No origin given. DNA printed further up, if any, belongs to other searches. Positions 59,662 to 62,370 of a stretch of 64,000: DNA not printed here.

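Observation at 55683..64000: Candidate integrated signalling system: MCP-like protein facing REC-HPt-REC-PP2C-RsbW-like fusion, STAS, small TM ORF, ECF sigma, repeat array, TM protein and a duplicated secreted protein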

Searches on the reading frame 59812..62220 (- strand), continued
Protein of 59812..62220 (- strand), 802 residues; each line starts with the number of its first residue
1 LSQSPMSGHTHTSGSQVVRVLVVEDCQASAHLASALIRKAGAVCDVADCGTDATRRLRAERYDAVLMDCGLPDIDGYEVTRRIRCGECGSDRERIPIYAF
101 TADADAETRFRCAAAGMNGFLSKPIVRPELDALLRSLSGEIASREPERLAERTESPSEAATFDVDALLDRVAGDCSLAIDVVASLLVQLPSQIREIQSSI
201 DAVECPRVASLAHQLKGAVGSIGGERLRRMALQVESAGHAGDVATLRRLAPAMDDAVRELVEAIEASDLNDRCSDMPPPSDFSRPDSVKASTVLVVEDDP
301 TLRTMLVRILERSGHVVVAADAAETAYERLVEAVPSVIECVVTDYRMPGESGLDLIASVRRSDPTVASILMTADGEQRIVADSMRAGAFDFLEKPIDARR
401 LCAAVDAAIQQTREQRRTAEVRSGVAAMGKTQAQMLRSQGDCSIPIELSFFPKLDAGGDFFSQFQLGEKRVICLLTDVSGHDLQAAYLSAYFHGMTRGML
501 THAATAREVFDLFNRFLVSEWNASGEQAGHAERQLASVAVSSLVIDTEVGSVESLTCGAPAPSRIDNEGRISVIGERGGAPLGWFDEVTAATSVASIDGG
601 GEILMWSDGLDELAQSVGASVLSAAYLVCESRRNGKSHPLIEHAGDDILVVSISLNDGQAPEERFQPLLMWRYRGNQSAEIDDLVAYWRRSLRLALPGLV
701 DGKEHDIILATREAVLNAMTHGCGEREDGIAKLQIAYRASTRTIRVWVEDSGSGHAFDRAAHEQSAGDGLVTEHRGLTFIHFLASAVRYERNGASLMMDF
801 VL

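Call 53: fold_search(model_id=the predicted structure, library=pdb)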
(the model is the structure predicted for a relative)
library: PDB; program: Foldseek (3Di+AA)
matches with E <= 10: 625; with E <= 0.001: 2
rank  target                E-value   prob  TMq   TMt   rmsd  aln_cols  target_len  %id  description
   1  9a69_B                3.9e-04  1.00  0.30  0.30  62.9       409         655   14  Integrative model of MCPB-MCPC by crosslinking MS and deep learning (released 2024-09-18)
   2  9a65_B                6.8e-04  1.00  0.32  0.31  70.5       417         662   12  Integrative model of YVAQ-MCPB by crosslinking MS and deep learning (released 2024-09-18)
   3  9a65_A                2.3e-03  0.99  0.22  0.25  119.4       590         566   12  Integrative model of YVAQ-MCPB by crosslinking MS and deep learning (released 2024-09-18)
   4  8w20_A                2.7e-03  0.75  0.14  0.13  76.5       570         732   14  Umb1 umbrella toxin particle (released 2024-04-17)
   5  7qcd_B                2.7e-03  0.41  0.10  0.07  116.5       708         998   11  CryoEM structure of the Smc5/6-holocomplex (composite structure) (released 2022-09-21)
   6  7a0g_DDD              3.8e-03  1.00  0.19  0.34  19.4       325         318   10  Structure of the SmhB pore of the tripartite alpha-pore forming toxin, Smh, from Serratia marcescens. (released 2021-03-31)
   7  7a0g_AAA              3.9e-03  0.87  0.12  0.20  23.2       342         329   14  Structure of the SmhB pore of the tripartite alpha-pore forming toxin, Smh, from Serratia marcescens. (released 2021-03-31)
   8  7a0g_EEE              5.1e-03  0.99  0.18  0.30  23.0       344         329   13  Structure of the SmhB pore of the tripartite alpha-pore forming toxin, Smh, from Serratia marcescens. (released 2021-03-31)
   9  8ga7                  6.1e-03  0.33  0.09  0.11  56.4       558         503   13  Geometrically programmable nanomaterial construction using regularized protein building blocks (released 2024-03-13)
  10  7a0g_BBB              6.6e-03  0.95  0.16  0.26  19.4       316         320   11  Structure of the SmhB pore of the tripartite alpha-pore forming toxin, Smh, from Serratia marcescens. (released 2021-03-31)
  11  7a0g_III              6.9e-03  0.99  0.18  0.33  20.5       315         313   11  Structure of the SmhB pore of the tripartite alpha-pore forming toxin, Smh, from Serratia marcescens. (released 2021-03-31)
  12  9qe0_A                7.2e-03  0.92  0.21  0.12  79.2       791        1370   10  Neobacillus vireti Wadjet-II JetABC dimer (released 2025-06-25)
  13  7a0g_HHH              8.5e-03  0.98  0.19  0.30  23.9       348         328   13  Structure of the SmhB pore of the tripartite alpha-pore forming toxin, Smh, from Serratia marcescens. (released 2021-03-31)
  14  7p3r_A                1.0e-02  0.99  0.21  0.34  17.4       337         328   10  Helical structure of the toxin MakA from Vibrio cholera (released 2022-02-23)
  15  6h2f_C                1.1e-02  0.80  0.14  0.21  18.5       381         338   14  Structure of the pre-pore AhlB of the tripartite alpha-pore forming toxin, AHL, from Aeromonas hydrophila. (released 2019-07-10)
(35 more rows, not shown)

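Call 74: find_related_loci(query=A1, collection=metagenome_contigs, flank=9000)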
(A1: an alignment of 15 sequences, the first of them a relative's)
Query A1 (641 aa) in metagenome_contigs; peptide patterns used: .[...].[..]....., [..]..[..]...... (x = any residue, [..] = any of these).
69 stretches matched a pattern; 30 encode a relative of the query (tblastn E <= 1e-3); 30 distinct loci.
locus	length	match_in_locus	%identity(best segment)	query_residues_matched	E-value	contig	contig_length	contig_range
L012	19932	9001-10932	55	1-641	0e+0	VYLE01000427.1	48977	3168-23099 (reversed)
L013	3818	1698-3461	36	53-626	7e-99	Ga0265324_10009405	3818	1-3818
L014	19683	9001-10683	35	45-614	4e-97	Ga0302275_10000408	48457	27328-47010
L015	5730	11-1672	35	71-631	3e-97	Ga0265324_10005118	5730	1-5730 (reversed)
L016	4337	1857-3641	35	53-641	2e-96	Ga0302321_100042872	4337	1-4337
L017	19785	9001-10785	35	53-641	6e-96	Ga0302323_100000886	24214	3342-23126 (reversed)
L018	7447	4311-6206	33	40-641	8e-90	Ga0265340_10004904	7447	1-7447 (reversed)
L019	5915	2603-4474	33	53-641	7e-90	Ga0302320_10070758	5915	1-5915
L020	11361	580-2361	33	51-641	3e-86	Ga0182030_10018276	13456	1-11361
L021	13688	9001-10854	32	52-641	2e-84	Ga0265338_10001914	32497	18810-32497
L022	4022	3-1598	34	109-641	1e-84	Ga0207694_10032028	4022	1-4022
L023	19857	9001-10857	33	53-641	1e-82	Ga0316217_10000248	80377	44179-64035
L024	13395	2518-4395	33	46-641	8e-80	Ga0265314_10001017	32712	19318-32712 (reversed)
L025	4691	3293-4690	37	53-519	3e-80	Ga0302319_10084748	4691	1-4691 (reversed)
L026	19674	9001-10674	33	46-589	1e-76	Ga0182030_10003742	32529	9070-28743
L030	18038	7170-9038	30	40-641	3e-69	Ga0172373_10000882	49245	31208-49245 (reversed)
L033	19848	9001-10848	26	46-641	5e-49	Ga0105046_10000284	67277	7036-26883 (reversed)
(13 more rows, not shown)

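Call 76: search_protein_representatives(alignment_id=A1)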
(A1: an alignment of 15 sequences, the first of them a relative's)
Query: 15 sequences, 641 profile positions. Proteins with E-value up to 0.001 (for the whole library): 3053; up to 1e-10: 1362; up to 1e-30: 344. The best 150 are listed.
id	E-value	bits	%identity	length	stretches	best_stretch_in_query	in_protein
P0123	2.8e-289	977.6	-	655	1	1-641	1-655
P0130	1.7e-257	872.6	-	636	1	1-641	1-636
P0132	4.3e-234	795.3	-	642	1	45-641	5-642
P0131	2.5e-229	779.5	-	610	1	28-641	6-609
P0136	2.5e-211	720.1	-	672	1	41-641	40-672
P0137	8.0e-210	715.1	-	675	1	39-641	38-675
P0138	1.8e-199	680.8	-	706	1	40-641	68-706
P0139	5.8e-188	642.8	-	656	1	41-641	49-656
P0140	2.2e-186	637.6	-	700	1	38-641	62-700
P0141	4.9e-186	636.5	-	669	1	38-641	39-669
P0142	1.2e-183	628.6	-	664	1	30-641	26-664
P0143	6.0e-183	626.3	-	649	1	41-641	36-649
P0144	1.7e-182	624.8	-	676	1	40-641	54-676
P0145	3.2e-176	604.0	-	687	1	42-641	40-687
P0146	9.7e-174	595.9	-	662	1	35-641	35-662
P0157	7.6e-131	454.1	-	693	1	39-641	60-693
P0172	1.5e-118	413.5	-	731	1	29-641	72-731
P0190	5.4e-111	388.5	-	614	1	40-641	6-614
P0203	2.0e-107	376.7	-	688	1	9-641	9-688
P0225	6.5e-100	351.9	-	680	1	34-641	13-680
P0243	2.0e-93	330.5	-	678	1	38-641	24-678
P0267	6.9e-88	312.2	-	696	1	38-641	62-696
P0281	6.3e-85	302.4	-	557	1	54-609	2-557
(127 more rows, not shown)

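Call 77: search_protein_families(library=pfam, proteins=[P0136, P0145, P0157, P0172, P0190, P0203, P0225, P0243, P0267, P0281], max_evalue=0.01)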
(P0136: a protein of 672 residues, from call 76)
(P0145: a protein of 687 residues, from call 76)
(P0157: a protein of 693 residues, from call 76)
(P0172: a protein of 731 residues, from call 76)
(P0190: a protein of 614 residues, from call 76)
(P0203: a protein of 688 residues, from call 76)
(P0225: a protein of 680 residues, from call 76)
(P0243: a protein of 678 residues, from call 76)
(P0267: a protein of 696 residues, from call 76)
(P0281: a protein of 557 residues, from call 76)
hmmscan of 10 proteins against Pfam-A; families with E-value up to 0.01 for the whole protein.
P0136 (672 aa): 0 families

P0145 (687 aa): 0 families

P0157 (693 aa): 1 family
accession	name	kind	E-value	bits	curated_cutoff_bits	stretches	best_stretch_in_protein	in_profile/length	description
PF00015.26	MCPsignal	-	0.0044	17.3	34.6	0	419-555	26-155/172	Methyl-accepting chemotaxis protein (MCP) signalling domain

P0172 (731 aa): 0 families

P0190 (614 aa): 0 families

P0203 (688 aa): 1 family
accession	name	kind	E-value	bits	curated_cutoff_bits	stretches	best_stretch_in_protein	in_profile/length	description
PF00015.26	MCPsignal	-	0.0044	17.3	34.6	0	384-503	16-132/172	Methyl-accepting chemotaxis protein (MCP) signalling domain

P0225 (680 aa): 0 families

P0243 (678 aa): 0 families

P0267 (696 aa): 0 families

P0281 (557 aa): 0 families

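Call 85: search_protein_families(library=pfam, alignment_id=A7, max_evalue=1)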
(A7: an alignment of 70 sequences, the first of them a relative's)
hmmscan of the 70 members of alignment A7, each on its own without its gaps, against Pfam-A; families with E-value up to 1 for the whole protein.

A. member 1, P0121 (641 aa): 4 families
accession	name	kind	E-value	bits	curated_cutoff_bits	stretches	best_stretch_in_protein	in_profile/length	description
PF06009.19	Laminin_II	-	0.025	15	33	0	494-554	13-73/138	Laminin Domain II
PF15070.11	GOLGA2L5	-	0.037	13.3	29.2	1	214-398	188-369/520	Putative golgin subfamily A member 2-like protein 5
PF12867.12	DinB_2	-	0.1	13.5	24.8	0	118-174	62-125/128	DinB superfamily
PF05531.17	NPV_P10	-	0.15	13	29.8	0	262-294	23-55/75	Nucleopolyhedrovirus P10 protein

B. families by the number of members that match (of 70 scanned): 241 families (the first 25 are shown)
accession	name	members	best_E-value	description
PF00015.26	MCPsignal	23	1.2e-07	Methyl-accepting chemotaxis protein (MCP) signalling domain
PF04513.17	Baculo_PEP_C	15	0.0001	Baculovirus polyhedron envelope protein, PEP, C terminus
PF08702.15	Fib_alpha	12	0.011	Fibrinogen alpha/beta chain family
PF07889.17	DUF1664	11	0.00097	Protein of unknown function (DUF1664)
PF06103.16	DUF948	10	0.00022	Bacterial protein of unknown function (DUF948)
PF04108.17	ATG17_like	7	0.00086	Autophagy protein ATG17-like domain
PF00512.31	HisKA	6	0.056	His Kinase A (phospho-acceptor) domain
PF04344.18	CheZ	5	0.0011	Chemotaxis phosphatase, CheZ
PF05659.16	RPW8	4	0.0088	Arabidopsis broad-spectrum mildew resistance protein RPW8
PF05064.18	Nsp1_C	4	0.022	Nsp1-like C-terminal region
PF06009.19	Laminin_II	4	0.025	Laminin Domain II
PF12205.13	GIT1_C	4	0.028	G protein-coupled receptor kinase-interacting protein 1 C term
PF04136.21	COG3_N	4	0.034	Conserved oligomeric Golgi complex subunit 3, N-terminal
PF08653.15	DASH_Dam1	4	0.15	DASH complex subunit Dam1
PF04048.20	Sec8_N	3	0.0017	Exocyst complex component Sec8 N-terminal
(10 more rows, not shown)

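Call 89: list_cluster_members(proteins=[P0136, P0145, P0157, P0172, P0190, P0203, P0225, P0243, P0267, P0281])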
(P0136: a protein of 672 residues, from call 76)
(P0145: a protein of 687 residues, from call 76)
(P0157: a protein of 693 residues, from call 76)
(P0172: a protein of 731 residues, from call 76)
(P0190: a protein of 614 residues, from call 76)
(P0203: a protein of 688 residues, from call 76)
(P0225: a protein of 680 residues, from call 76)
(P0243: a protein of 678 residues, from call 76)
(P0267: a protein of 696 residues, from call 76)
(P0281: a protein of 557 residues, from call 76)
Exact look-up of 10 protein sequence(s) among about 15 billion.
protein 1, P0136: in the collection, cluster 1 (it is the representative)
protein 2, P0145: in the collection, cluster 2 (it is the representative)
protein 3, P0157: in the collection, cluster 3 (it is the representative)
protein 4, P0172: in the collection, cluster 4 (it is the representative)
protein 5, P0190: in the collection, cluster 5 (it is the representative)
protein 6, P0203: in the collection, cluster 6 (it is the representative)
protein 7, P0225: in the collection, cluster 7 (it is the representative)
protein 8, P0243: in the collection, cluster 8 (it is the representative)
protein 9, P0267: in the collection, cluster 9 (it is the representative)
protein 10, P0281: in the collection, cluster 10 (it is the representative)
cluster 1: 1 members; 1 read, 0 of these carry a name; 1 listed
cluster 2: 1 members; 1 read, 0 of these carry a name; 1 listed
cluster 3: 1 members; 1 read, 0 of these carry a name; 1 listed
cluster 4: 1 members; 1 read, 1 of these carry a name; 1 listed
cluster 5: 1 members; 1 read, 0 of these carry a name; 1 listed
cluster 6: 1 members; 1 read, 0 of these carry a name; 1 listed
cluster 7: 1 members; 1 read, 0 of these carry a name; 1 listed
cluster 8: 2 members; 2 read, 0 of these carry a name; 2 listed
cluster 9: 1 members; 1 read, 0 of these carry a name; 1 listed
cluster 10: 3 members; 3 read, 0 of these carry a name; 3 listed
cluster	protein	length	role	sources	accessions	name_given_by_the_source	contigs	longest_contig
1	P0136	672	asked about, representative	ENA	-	-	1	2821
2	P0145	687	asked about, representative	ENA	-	-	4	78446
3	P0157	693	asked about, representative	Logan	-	-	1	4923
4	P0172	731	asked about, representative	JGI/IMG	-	hypothetical protein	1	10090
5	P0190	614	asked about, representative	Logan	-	-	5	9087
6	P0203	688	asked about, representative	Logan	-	-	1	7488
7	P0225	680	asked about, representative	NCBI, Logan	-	-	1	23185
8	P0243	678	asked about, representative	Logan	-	-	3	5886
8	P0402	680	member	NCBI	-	-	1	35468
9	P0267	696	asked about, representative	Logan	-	-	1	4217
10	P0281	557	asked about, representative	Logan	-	-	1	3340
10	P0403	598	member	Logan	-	-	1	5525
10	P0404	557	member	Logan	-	-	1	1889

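Call 90: find_encoding_contigs(protein=P0145, flank=9000, max_places=1)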
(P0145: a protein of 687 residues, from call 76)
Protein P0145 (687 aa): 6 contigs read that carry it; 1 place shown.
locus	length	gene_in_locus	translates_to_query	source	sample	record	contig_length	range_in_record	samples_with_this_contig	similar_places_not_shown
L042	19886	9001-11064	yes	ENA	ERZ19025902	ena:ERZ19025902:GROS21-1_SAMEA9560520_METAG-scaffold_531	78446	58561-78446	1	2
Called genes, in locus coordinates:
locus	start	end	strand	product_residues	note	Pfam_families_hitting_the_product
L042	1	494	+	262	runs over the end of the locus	PF01416:PseudoU_synth_1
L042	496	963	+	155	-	PF00588:SpoU_methylase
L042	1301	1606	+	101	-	PF01740:STAS, PF13466:STAS_2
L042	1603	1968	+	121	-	PF00072:Response_reg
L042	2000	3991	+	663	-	PF01627:Hpt, PF02895:H-kinase_dim, PF02518:HATPase_c, PF01584:CheW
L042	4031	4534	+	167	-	PF01584:CheW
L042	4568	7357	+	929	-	PF12729:4HB_MCP_1, PF16591:HBM (weak), PF00672:HAMP, PF00015:MCPsignal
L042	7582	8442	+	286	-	PF03705:CheR_N, PF13649:Methyltransf_25 (faint), PF01739:CheR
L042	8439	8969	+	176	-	PF03975:CheD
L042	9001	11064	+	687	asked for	-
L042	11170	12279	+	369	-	PF00072:Response_reg, PF01339:CheB_methylest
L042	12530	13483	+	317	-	PF00005:ABC_tran, PF13304:AAA_21 (weak)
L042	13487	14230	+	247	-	PF12679:ABC2_membrane_2, PF12698:ABC2_membrane_3 (weak)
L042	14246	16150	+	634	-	PF23357:DUF7088, PF09822:ABC_transp_aux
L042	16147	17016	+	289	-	-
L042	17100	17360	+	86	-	-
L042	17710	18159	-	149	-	PF04461:YajQ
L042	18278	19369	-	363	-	PF00154:RecA_N, PF06745:ATPase (faint), PF08423:Rad51, PF27531:MT3502_N (weak), PF01637:ATPase_2 (faint), PF21096:RecA_C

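Call 91: find_encoding_contigs(protein=P0225, flank=9000, max_places=1)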
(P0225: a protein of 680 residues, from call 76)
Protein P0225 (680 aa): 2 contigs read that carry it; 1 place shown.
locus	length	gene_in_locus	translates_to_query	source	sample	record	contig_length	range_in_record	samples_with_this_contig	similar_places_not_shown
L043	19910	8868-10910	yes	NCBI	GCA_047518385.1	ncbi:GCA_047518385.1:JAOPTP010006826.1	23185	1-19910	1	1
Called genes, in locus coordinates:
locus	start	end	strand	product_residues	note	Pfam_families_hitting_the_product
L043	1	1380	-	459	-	PF03447:NAD_binding_3, PF00742:Homoserine_dh, PF01842:ACT, PF22629:ACT_AHAS_ss (weak)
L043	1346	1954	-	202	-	PF02660:G3P_acyltransf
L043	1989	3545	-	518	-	PF00389:2-Hacid_dh, PF01842:ACT (faint), PF03446:NAD_binding_2 (faint), PF02826:2-Hacid_dh_C, PF19304:PGDH_inter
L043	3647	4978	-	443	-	PF13393:tRNA-synt_His, PF00587:tRNA-synt_2b (weak), PF03129:HGTP_anticodon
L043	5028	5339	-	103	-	PF18291:HU-HIG, PF00216:Bac_DNA_binding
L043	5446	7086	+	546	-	PF00493:MCM (weak), PF00004:AAA, PF07724:AAA_2, PF13401:AAA_22 (faint), PF10431:ClpB_D2-small (weak)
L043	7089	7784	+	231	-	PF01209:Ubie_methyltran, PF13489:Methyltransf_23 (weak), PF13847:Methyltransf_31, PF08241:Methyltransf_11, PF08242:Methyltransf_12, PF13649:Methyltransf_25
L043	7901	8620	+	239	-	-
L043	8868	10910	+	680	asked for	-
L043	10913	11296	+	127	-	PF00072:Response_reg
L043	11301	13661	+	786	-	PF01627:Hpt, PF02895:H-kinase_dim, PF02518:HATPase_c, PF01584:CheW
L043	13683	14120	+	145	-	PF01584:CheW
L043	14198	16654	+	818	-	PF00989:PAS, PF13426:PAS_9, PF08447:PAS_3, PF00989:PAS, PF08447:PAS_3, PF08448:PAS_4, PF13426:PAS_9, PF00989:PAS, +10 more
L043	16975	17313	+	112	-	PF00072:Response_reg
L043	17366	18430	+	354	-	PF00072:Response_reg, PF01339:CheB_methylest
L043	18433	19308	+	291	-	PF03705:CheR_N (weak), PF01739:CheR, PF13847:Methyltransf_31 (faint), PF08242:Methyltransf_12 (faint)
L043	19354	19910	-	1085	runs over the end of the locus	-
